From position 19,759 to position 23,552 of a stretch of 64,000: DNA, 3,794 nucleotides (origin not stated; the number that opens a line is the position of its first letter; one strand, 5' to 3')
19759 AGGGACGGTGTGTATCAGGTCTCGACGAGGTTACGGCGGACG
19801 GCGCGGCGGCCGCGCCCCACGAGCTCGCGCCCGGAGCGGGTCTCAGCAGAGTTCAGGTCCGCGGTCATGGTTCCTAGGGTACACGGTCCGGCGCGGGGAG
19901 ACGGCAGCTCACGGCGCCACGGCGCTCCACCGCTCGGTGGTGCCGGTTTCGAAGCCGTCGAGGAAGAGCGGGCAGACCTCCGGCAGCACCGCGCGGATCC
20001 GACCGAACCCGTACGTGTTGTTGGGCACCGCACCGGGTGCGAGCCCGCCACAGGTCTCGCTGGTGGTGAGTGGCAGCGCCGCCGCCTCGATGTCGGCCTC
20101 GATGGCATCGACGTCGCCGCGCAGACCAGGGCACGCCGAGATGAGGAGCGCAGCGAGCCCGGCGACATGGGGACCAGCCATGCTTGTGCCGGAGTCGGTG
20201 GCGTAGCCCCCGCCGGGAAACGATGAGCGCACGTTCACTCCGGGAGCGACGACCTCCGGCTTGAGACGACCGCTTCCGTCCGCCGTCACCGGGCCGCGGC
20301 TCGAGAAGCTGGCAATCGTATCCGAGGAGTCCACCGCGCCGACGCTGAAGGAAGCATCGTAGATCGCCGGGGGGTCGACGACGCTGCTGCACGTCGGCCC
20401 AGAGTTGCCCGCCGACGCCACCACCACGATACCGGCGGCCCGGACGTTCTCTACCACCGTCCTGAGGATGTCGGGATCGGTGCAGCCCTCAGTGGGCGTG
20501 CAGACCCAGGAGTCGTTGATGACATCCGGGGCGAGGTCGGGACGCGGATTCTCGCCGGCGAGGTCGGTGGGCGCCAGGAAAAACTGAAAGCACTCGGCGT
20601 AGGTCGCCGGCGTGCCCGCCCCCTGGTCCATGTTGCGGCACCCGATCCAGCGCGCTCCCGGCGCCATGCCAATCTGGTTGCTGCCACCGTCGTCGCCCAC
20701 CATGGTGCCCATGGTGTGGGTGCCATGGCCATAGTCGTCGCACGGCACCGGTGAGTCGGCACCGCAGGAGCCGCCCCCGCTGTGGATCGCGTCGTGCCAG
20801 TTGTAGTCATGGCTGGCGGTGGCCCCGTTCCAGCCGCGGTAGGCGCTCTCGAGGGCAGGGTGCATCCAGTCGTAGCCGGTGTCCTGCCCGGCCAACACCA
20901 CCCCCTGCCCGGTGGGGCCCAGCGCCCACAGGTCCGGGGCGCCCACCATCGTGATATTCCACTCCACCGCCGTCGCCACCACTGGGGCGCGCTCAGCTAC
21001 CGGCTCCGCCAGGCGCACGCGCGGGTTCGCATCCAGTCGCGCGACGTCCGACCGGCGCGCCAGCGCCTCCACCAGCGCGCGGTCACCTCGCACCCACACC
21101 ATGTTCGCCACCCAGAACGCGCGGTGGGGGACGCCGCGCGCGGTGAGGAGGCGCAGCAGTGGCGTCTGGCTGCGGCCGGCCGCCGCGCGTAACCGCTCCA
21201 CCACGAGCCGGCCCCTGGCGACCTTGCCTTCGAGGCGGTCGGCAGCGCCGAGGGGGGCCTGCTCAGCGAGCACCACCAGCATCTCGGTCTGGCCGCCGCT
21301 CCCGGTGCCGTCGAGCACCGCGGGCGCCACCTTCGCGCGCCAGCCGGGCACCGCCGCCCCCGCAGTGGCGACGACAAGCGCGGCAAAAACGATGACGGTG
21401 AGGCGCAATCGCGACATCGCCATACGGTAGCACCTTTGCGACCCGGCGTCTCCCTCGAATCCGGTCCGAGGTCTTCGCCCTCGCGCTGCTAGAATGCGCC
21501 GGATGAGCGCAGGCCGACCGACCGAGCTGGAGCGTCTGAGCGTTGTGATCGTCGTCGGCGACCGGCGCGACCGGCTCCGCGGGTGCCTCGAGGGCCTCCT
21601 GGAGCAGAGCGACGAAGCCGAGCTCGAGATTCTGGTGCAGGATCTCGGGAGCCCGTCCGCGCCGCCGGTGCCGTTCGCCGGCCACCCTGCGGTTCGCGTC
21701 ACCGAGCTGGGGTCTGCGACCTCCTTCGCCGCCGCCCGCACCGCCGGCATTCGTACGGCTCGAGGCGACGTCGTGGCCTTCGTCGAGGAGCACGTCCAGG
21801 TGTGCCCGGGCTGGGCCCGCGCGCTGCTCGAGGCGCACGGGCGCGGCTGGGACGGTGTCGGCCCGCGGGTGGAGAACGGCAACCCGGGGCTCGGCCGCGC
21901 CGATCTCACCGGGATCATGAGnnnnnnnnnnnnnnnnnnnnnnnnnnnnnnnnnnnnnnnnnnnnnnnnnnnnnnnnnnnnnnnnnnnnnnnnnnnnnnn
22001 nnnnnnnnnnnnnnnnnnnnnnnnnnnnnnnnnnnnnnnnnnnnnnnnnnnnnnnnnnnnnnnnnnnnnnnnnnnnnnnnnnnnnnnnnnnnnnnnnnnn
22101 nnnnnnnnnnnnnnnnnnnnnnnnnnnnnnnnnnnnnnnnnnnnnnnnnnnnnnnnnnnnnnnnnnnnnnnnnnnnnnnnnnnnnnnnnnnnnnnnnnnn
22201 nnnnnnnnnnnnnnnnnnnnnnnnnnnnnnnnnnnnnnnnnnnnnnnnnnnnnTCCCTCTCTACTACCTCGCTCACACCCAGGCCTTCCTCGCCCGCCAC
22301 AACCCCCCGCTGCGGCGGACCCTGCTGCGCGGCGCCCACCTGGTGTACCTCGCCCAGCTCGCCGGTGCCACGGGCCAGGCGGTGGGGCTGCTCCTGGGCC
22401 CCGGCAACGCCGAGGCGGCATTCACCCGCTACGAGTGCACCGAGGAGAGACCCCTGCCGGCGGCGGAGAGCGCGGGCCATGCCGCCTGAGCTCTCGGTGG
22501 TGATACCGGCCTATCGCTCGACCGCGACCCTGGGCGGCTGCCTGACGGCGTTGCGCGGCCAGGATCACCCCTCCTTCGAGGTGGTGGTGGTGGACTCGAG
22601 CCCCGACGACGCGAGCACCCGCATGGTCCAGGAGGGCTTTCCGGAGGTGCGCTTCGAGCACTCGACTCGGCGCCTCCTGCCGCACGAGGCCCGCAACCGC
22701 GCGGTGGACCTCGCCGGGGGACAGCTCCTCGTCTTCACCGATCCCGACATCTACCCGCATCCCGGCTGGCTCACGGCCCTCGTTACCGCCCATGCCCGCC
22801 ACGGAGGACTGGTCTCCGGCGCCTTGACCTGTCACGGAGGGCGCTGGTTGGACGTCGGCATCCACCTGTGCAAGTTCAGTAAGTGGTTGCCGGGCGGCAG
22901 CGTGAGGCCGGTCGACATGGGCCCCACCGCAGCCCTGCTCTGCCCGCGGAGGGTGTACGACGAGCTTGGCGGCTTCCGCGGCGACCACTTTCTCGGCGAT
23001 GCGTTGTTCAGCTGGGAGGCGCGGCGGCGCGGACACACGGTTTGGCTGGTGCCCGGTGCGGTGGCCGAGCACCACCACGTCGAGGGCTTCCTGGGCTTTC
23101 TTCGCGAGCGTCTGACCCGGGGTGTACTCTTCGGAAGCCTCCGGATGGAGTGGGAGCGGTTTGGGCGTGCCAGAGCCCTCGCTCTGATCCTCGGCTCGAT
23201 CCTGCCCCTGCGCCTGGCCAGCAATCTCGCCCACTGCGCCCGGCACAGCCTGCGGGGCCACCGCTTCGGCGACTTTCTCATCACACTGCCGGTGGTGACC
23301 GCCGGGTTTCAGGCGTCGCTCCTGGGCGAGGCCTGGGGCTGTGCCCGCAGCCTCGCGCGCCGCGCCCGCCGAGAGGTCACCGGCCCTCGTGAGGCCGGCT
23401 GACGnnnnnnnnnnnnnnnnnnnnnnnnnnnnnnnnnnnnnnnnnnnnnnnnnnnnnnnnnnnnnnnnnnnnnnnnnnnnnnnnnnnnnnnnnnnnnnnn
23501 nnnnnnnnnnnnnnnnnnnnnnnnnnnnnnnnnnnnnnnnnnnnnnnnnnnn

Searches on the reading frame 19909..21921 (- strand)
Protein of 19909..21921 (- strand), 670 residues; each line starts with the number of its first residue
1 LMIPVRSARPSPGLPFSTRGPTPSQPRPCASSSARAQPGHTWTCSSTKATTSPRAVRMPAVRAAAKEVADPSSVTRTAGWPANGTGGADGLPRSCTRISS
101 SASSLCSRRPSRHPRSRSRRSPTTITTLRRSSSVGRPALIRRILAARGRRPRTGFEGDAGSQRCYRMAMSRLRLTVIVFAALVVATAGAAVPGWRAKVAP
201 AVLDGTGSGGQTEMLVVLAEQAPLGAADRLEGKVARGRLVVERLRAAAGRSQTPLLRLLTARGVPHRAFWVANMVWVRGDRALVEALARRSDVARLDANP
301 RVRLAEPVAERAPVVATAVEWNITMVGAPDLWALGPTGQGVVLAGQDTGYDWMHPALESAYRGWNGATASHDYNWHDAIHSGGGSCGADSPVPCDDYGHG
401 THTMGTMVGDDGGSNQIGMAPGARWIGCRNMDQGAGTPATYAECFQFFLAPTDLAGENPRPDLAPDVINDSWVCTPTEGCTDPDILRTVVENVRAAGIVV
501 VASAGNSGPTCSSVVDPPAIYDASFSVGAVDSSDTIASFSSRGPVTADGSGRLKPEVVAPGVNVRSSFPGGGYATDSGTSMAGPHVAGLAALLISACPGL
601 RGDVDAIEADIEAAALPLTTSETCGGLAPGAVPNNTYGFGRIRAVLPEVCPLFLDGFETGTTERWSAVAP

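Call 91: search_protein_families(library=pfam, proteins=[window:19909-21921:-], max_evalue=0.001)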
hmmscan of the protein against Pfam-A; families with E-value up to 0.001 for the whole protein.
window:19909-21921:- (670 aa): 1 family
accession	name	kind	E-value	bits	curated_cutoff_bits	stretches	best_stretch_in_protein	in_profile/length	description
PF00082.27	Peptidase_S8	-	3e-39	135.5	21.8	1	338-640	1-288/288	Subtilase family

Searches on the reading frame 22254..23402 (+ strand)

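Call 57: search_protein_families(library=pfam, proteins=[window:22254-23402:+], max_evalue=0.00001)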
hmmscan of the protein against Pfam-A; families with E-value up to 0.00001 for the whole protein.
window:22254-23402:+ (382 aa): 2 families
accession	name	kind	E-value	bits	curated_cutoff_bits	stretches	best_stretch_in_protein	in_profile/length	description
PF00535.33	Glycos_transf_2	-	3.5e-20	73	23.3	1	81-195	1-119/168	Glycosyl transferase family 2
PF13641.12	Glyco_tranf_2_3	-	6.9e-11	43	27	1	78-286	2-224/230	Glycosyltransferase like family 2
